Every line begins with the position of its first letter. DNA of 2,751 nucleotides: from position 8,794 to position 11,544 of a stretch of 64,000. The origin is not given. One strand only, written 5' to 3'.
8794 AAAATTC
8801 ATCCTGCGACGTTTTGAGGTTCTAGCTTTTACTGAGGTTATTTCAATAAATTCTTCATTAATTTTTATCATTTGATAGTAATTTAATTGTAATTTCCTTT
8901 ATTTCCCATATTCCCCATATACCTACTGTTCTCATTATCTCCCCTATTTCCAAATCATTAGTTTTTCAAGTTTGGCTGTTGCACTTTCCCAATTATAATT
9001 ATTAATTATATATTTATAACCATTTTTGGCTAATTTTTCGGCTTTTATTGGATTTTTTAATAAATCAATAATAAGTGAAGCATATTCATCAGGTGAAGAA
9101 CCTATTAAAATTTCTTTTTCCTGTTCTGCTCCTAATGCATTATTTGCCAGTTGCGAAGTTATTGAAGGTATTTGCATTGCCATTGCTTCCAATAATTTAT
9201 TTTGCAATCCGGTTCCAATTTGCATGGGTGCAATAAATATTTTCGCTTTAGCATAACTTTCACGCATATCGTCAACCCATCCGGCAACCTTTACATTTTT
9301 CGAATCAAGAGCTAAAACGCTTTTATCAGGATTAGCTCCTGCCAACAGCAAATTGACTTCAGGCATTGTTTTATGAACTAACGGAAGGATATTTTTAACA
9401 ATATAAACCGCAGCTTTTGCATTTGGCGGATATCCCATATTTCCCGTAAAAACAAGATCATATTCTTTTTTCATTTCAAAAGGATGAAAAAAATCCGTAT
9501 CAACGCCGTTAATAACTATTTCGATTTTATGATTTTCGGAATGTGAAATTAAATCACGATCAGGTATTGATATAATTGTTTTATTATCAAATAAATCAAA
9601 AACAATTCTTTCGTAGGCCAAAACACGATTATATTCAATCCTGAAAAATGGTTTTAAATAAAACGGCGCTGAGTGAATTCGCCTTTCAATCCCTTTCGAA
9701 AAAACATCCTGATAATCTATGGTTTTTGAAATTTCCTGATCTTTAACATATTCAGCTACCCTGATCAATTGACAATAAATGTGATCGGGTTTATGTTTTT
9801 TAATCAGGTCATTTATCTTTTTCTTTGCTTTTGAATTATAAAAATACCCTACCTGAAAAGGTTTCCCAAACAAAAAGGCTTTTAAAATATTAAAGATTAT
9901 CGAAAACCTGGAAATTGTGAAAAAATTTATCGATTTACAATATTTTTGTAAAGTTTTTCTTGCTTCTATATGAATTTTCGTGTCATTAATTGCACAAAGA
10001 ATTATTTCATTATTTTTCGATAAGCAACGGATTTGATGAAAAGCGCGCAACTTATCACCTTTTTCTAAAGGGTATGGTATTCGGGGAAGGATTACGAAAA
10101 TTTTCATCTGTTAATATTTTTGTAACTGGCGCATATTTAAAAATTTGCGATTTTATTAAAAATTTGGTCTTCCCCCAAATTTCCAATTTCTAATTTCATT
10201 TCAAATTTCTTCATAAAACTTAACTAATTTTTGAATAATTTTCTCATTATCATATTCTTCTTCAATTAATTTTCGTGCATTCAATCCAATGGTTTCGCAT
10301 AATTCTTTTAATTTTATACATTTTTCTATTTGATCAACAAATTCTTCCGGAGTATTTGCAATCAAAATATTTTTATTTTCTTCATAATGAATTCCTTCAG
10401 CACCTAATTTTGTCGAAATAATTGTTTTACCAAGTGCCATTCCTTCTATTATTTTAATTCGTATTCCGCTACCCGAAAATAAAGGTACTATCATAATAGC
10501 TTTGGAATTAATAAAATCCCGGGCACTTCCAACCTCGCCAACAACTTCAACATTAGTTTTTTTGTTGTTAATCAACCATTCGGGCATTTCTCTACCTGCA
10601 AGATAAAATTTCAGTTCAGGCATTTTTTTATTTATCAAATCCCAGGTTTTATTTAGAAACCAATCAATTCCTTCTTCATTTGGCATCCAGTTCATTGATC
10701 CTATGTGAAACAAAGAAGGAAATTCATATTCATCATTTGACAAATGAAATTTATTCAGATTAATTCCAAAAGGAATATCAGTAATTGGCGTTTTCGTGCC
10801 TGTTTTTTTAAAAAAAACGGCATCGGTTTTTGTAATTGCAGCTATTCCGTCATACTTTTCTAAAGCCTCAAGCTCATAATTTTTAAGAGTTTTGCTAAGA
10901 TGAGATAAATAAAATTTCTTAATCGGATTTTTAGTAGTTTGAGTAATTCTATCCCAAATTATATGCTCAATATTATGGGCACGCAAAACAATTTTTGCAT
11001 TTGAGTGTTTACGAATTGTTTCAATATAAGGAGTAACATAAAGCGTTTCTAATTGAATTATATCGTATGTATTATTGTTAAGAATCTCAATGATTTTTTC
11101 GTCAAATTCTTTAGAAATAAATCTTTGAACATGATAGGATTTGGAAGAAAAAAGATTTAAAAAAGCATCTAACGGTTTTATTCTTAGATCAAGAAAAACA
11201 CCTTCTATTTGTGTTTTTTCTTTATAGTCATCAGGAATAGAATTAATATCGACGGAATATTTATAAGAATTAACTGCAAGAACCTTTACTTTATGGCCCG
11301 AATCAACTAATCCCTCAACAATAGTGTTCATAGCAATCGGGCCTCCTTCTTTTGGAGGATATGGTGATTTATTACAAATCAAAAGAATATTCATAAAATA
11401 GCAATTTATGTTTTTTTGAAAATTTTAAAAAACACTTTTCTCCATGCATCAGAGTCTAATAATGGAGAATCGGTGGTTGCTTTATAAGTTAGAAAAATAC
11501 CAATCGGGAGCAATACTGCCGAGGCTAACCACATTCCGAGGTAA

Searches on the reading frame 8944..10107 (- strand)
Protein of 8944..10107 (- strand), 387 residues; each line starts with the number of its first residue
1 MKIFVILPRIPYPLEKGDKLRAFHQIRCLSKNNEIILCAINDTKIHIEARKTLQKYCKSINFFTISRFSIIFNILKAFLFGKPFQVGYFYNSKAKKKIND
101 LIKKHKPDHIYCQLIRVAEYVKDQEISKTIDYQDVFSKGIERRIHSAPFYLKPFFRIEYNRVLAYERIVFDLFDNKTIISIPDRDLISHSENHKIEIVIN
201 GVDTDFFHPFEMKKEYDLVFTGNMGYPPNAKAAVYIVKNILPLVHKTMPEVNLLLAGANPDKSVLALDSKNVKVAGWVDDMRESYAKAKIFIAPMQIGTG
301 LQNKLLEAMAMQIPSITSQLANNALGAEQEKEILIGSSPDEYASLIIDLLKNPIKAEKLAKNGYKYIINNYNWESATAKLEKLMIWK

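Call 25: search_protein_families(library=pfam, proteins=[window:8944-10107:-])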
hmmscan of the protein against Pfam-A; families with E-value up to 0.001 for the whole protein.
window:8944-10107:- (387 aa): 3 families
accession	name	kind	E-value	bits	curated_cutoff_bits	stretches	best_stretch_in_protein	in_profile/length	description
PF13692.12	Glyco_trans_1_4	-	4e-25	89.2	27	1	217-352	3-142/142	Glycosyl transferases group 1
PF00534.26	Glycos_transf_1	-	2e-12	47.4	26.4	1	231-365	28-171/172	Glycosyl transferases group 1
PF13524.12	Glyco_trans_1_2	-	3.5e-11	43.7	25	1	246-380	10-142/144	Glycosyl transferase-like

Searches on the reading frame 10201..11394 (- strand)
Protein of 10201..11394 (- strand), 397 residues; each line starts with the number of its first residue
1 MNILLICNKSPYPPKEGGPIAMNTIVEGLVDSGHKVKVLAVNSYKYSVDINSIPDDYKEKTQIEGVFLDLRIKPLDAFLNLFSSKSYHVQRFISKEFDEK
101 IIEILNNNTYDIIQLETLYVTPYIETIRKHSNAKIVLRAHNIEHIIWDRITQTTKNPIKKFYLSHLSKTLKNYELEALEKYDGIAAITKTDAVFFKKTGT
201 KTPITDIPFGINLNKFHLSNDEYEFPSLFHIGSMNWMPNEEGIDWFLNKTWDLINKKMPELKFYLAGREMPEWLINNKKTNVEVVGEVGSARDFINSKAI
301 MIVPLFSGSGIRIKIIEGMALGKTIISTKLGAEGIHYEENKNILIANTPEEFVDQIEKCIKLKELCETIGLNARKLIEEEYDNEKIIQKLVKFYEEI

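Call 25: search_protein_families(library=pfam, proteins=[window:10201-11394:-])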
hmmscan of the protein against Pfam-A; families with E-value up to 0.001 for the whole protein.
window:10201-11394:- (397 aa): 4 families
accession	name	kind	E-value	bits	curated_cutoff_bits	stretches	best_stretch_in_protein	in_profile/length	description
PF13692.12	Glyco_trans_1_4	-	1.5e-20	74.3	27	1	227-360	3-140/142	Glycosyl transferases group 1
PF13524.12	Glyco_trans_1_2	-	2.3e-09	37.8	25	1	256-391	10-143/144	Glycosyl transferase-like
PF00534.26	Glycos_transf_1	-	9.9e-08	32.1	26.4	1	249-375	35-171/172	Glycosyl transferases group 1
PF13439.12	Glyco_transf_4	-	4.9e-05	23.9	28.5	1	24-214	10-169/170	Glycosyltransferase Family 4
